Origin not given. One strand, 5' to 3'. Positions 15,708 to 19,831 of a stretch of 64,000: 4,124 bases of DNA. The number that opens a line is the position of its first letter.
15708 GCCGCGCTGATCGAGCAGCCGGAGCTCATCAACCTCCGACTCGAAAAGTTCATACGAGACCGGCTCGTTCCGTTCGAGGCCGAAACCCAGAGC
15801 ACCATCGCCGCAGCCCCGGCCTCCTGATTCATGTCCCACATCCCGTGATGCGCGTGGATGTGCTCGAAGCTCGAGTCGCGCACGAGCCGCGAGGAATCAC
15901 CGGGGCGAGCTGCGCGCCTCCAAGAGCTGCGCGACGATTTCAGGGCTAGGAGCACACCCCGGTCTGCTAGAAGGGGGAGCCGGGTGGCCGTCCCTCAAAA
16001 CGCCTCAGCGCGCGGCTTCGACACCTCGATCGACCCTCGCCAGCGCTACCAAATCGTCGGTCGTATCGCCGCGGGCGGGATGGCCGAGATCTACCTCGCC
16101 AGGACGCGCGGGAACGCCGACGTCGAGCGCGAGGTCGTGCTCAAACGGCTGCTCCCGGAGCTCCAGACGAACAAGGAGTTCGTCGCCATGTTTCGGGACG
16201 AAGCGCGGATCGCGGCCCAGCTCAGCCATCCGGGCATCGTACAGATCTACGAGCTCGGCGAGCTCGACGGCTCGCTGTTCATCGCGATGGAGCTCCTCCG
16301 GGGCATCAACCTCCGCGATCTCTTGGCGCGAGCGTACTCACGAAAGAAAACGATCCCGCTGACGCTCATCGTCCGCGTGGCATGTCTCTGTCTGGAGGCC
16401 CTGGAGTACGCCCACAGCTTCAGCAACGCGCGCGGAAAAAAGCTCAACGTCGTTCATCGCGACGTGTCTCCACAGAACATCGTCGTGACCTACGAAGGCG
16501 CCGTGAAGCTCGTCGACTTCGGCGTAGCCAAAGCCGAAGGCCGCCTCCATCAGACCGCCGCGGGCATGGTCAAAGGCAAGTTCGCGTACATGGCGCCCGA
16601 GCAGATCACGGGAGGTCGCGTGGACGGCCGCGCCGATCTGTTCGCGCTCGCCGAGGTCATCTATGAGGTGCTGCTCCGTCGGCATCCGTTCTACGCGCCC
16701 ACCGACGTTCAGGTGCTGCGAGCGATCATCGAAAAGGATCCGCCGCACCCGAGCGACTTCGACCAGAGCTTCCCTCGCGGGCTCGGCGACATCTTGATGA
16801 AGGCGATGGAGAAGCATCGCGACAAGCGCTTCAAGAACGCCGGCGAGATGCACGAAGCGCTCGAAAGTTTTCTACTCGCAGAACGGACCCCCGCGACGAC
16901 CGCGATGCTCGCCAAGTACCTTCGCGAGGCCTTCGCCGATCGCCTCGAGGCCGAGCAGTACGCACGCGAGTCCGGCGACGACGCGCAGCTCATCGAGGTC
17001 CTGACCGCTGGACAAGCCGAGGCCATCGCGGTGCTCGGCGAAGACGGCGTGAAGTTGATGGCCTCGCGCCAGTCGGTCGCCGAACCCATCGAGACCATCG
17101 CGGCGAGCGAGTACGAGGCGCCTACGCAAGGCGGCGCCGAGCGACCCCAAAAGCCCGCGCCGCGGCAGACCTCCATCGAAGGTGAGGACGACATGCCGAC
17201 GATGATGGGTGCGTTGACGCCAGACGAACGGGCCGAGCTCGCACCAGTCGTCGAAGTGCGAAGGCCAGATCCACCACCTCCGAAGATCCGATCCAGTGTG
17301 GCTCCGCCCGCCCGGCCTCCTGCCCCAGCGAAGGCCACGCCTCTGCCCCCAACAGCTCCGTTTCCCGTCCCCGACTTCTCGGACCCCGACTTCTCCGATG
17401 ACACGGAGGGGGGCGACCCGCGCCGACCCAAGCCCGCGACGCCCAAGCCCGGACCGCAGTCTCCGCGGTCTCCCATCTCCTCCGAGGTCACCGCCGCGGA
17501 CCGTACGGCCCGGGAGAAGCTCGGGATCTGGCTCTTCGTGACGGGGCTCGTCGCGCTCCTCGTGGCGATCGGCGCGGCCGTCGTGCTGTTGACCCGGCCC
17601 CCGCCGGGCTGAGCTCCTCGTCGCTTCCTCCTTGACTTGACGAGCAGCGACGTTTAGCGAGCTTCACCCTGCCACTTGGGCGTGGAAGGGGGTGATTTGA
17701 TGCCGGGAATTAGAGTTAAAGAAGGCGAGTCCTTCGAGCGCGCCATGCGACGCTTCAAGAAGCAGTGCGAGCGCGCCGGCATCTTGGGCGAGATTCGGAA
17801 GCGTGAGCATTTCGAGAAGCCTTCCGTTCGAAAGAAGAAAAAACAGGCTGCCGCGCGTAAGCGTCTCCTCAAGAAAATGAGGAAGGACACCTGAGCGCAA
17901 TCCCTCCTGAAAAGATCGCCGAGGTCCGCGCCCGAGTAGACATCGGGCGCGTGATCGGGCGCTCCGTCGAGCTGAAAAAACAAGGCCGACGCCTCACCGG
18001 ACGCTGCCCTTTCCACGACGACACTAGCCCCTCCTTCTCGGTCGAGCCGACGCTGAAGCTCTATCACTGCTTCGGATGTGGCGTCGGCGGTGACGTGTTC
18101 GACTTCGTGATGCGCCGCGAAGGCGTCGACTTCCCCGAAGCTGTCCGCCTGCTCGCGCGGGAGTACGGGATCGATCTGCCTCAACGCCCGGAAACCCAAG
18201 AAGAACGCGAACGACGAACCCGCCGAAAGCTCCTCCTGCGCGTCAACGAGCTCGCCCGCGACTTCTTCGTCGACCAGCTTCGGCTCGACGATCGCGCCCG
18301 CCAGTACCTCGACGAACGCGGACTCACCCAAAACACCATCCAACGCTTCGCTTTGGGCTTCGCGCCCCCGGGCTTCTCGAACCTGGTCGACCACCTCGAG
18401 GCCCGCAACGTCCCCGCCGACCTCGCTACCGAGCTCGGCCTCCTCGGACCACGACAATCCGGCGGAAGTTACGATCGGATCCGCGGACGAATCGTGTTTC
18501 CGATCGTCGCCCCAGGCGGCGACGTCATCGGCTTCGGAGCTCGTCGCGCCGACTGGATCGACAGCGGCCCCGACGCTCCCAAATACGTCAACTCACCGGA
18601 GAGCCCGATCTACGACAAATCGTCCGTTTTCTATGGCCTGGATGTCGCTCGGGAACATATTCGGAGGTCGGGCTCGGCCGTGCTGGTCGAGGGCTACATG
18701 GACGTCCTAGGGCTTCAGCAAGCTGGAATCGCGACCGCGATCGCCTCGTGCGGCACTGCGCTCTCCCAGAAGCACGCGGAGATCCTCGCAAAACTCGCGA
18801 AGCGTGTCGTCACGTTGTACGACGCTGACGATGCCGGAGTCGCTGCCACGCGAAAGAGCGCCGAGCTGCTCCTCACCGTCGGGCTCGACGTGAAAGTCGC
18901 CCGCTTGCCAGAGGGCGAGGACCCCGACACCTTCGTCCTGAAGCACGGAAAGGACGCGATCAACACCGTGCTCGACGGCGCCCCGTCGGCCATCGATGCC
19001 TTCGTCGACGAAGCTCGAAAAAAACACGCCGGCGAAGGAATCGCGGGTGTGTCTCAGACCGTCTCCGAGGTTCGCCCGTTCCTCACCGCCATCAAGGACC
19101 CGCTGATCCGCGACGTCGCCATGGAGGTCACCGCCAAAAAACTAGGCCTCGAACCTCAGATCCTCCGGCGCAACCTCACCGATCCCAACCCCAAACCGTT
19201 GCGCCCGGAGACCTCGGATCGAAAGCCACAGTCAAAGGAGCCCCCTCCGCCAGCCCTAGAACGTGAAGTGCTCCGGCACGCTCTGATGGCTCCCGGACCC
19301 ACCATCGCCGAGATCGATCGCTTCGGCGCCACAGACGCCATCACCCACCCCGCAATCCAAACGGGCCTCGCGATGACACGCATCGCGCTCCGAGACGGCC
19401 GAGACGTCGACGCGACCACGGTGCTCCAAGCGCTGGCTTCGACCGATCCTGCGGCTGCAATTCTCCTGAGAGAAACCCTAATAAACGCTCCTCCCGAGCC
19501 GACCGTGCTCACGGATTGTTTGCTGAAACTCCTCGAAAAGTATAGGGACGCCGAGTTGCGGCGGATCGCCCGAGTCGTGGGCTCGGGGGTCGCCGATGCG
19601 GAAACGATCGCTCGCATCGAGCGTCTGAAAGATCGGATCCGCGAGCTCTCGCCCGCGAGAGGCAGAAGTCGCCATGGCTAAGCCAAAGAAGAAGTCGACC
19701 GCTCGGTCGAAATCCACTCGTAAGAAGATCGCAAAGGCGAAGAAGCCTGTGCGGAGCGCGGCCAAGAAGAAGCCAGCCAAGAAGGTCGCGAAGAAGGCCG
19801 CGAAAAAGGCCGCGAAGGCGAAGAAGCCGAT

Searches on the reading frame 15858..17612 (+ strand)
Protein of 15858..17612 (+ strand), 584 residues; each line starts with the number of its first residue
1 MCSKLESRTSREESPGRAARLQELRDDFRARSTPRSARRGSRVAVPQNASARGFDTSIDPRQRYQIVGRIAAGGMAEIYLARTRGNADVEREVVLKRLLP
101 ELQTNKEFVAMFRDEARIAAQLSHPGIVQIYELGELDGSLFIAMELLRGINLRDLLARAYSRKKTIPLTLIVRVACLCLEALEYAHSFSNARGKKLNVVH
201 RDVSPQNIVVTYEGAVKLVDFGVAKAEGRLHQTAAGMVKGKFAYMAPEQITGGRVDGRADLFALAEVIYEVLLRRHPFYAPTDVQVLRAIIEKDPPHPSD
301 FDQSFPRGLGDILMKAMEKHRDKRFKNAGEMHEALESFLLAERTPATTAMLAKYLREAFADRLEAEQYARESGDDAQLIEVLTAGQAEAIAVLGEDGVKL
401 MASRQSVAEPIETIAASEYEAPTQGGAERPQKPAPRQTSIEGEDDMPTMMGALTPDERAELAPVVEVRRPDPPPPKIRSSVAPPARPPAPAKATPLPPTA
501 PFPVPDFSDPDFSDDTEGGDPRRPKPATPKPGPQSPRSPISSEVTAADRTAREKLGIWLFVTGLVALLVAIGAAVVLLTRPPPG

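Call 49: search_protein_families(library=pfam, proteins=[window:15858-17612:+], max_evalue=0.001)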
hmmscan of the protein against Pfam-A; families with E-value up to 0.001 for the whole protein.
window:15858-17612:+ (584 aa): 3 families
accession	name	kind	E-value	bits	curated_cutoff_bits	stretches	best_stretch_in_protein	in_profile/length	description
PF00069.31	Pkinase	-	7.5e-33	114.5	31.7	1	64-326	1-253/263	Protein kinase domain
PF07714.23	PK_Tyr_Ser-Thr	-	1.4e-24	87.3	23.1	1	68-325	5-249/258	Protein tyrosine and serine/threonine kinase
PF01636.29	APH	-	0.0006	20.1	23.2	0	196-223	168-196/239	Phosphotransferase enzyme family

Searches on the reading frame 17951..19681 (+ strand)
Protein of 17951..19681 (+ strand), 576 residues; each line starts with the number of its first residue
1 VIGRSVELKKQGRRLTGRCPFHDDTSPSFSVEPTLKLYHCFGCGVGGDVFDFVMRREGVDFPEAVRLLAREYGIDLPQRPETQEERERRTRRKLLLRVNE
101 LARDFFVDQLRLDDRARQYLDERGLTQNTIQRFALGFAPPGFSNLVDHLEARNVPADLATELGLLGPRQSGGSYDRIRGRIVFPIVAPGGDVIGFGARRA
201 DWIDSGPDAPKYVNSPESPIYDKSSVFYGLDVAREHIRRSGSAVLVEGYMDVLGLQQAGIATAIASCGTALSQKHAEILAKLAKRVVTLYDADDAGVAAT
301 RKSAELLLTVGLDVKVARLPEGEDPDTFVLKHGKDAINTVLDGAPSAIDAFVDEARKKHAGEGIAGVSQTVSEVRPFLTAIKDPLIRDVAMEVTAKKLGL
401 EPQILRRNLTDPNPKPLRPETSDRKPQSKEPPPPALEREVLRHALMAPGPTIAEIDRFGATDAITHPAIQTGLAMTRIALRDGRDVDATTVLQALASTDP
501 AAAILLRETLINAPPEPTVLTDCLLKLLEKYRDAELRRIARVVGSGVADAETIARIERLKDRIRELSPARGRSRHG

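Call 49: search_protein_families(library=pfam, proteins=[window:17951-19681:+], max_evalue=0.001)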
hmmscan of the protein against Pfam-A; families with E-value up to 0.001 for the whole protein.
window:17951-19681:+ (576 aa): 6 families
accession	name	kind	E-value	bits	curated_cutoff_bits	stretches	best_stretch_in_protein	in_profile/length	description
PF08275.17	DNAG_N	-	6.4e-33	114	26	1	106-233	2-127/128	DNA primase catalytic core, N-terminal domain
PF01807.25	Zn_ribbon_DnaG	-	9.3e-27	93.2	24.9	1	2-78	19-95/98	CHC2 zinc finger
PF13155.12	Toprim_2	-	1.5e-20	73.8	22.1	1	244-328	1-87/88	Toprim-like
PF13662.12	Toprim_4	-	1.5e-14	54.4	25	1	243-316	3-83/85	Toprim domain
PF01751.28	Toprim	-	8.4e-11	42.3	23.1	1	243-318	2-95/96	Toprim domain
PF13362.12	Toprim_3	-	3.8e-08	34.1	27.2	1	243-335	2-95/95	Toprim domain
